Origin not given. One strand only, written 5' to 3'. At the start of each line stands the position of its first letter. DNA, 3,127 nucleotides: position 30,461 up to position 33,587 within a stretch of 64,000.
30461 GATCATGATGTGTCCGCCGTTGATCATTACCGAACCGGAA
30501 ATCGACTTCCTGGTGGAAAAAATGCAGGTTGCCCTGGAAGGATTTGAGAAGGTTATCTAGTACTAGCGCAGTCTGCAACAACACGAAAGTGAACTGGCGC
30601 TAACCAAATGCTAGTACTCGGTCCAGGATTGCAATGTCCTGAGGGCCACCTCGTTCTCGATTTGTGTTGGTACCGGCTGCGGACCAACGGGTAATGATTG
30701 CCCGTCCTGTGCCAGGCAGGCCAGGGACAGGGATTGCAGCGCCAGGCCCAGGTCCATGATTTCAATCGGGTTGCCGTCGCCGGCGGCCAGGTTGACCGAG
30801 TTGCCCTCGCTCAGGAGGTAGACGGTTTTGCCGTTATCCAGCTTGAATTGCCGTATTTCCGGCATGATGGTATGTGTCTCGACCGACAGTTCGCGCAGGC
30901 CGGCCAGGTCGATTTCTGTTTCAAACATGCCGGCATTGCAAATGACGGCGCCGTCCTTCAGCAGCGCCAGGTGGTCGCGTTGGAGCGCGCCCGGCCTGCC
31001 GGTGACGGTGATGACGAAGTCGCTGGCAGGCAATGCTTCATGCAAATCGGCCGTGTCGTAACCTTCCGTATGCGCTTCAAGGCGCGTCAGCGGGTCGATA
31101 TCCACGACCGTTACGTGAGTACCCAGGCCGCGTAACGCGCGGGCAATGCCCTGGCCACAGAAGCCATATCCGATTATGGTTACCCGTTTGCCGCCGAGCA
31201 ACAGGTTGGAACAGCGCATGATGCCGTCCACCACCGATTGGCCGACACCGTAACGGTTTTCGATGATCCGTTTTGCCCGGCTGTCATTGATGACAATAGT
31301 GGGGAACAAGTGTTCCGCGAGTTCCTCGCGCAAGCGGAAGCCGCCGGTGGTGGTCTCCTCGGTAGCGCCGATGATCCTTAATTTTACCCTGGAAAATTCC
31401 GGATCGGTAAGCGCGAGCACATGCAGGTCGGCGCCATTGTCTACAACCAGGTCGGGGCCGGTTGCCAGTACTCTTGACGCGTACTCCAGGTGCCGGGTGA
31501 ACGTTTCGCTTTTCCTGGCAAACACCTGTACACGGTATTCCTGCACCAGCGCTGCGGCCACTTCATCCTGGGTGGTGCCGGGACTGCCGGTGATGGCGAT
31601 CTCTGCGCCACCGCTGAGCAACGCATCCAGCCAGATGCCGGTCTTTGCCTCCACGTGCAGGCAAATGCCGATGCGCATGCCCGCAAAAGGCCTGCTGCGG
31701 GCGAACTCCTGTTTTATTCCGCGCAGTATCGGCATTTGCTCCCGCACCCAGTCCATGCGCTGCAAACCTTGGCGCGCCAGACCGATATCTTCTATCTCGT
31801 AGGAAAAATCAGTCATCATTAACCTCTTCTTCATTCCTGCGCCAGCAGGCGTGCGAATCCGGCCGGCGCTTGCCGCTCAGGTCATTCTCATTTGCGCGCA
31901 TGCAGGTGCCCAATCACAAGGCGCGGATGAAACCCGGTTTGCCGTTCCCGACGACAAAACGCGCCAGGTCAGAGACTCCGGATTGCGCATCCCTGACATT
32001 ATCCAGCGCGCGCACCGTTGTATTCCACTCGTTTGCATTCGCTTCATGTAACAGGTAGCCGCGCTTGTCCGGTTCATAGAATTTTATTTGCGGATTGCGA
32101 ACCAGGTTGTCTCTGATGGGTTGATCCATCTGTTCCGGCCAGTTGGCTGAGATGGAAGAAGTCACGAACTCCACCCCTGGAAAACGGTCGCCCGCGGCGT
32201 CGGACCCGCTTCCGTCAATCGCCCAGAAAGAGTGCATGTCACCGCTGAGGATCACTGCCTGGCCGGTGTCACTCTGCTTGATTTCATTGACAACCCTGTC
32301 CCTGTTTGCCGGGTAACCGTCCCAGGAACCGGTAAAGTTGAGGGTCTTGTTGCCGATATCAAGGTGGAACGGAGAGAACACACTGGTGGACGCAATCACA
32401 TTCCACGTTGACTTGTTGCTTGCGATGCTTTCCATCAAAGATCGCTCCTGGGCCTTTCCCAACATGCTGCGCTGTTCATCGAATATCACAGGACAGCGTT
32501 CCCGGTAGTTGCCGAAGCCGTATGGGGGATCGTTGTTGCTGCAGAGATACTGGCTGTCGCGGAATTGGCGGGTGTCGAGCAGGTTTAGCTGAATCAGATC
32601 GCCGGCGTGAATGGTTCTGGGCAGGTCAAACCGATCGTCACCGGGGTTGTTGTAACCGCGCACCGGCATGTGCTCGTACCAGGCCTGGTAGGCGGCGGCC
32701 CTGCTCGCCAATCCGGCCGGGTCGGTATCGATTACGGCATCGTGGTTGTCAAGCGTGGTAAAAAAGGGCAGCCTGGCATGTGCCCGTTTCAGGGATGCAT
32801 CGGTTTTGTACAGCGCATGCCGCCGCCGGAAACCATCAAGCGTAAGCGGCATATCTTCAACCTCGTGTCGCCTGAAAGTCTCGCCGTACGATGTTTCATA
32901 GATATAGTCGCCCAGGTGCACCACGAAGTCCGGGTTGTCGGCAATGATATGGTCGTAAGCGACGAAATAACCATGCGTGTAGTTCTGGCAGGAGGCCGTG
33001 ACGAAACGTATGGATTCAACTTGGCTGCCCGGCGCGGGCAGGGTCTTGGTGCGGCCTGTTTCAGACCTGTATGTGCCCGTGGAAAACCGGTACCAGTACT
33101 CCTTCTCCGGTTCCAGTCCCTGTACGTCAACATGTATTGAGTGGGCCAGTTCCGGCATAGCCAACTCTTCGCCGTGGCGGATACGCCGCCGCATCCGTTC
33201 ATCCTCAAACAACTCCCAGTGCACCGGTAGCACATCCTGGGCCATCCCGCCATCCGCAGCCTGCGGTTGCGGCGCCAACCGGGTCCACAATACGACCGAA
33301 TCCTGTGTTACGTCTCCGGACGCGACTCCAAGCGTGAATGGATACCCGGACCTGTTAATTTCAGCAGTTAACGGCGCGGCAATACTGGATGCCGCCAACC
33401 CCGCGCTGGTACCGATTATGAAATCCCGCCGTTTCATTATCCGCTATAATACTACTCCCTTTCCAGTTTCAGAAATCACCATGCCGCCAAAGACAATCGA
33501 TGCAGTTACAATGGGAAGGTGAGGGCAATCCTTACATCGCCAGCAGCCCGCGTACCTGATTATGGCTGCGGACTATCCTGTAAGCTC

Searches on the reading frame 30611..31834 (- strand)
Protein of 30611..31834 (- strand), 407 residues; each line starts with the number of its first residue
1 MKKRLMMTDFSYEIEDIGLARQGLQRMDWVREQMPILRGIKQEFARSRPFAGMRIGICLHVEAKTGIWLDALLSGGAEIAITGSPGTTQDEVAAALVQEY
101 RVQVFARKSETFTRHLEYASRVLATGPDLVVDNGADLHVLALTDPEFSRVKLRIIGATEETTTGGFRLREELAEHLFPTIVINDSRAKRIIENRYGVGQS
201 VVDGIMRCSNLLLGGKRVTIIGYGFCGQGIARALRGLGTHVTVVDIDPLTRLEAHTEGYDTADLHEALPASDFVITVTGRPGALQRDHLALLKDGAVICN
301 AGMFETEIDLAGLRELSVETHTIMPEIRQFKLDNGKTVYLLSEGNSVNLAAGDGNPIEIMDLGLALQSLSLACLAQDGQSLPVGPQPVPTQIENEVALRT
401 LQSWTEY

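Call 9: search_protein_families(library=ncbifam, proteins=[window:30611-31834:-], max_evalue=1e-10)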
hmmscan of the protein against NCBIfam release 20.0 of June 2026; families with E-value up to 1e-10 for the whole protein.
window:30611-31834:- (407 aa): 5 families
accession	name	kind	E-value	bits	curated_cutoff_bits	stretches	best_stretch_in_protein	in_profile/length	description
NF004005.0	PRK05476.2-3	equivalog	2.2e-122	408.9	275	1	11-403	4-396/418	adenosylhomocysteinase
TIGR00936.1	ahcY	equivalog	8.9e-115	383.8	497.6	1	12-402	1-392/416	adenosylhomocysteinase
NF004009.0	PRK05476.3-2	equivalog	3.5e-63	214.1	485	1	9-401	62-454/487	adenosylhomocysteinase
NF004010.0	PRK05476.3-3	equivalog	3.4e-54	184.4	512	1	19-375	14-381/432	adenosylhomocysteinase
NF004008.0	PRK05476.3-1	equivalog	3.5e-24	85.5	440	1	159-394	99-316/326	adenosylhomocysteinase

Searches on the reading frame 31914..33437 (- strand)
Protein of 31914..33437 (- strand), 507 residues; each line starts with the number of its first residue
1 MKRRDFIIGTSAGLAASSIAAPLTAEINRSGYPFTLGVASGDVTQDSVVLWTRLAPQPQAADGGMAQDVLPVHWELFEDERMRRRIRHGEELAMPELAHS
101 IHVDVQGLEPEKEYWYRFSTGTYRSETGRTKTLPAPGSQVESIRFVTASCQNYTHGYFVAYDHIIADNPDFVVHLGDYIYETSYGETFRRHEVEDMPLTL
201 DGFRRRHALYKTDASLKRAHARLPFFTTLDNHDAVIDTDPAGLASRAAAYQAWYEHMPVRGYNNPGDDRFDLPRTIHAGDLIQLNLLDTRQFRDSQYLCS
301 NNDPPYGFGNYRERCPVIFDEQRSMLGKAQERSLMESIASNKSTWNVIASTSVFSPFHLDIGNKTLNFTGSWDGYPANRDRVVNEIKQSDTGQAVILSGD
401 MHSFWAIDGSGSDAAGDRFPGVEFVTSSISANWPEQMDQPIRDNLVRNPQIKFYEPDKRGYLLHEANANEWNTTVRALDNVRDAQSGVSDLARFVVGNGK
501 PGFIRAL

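Call 9: search_protein_families(library=ncbifam, proteins=[window:31914-33437:-], max_evalue=1e-10)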
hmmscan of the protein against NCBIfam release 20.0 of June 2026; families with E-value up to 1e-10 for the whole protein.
window:31914-33437:- (507 aa): 1 family
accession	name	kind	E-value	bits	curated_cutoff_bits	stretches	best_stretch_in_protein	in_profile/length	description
NF058638.1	AlkPhosPhoDBac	equivalog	5.1e-119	398.1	1000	1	8-503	30-533/574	alkaline phosphatase PhoD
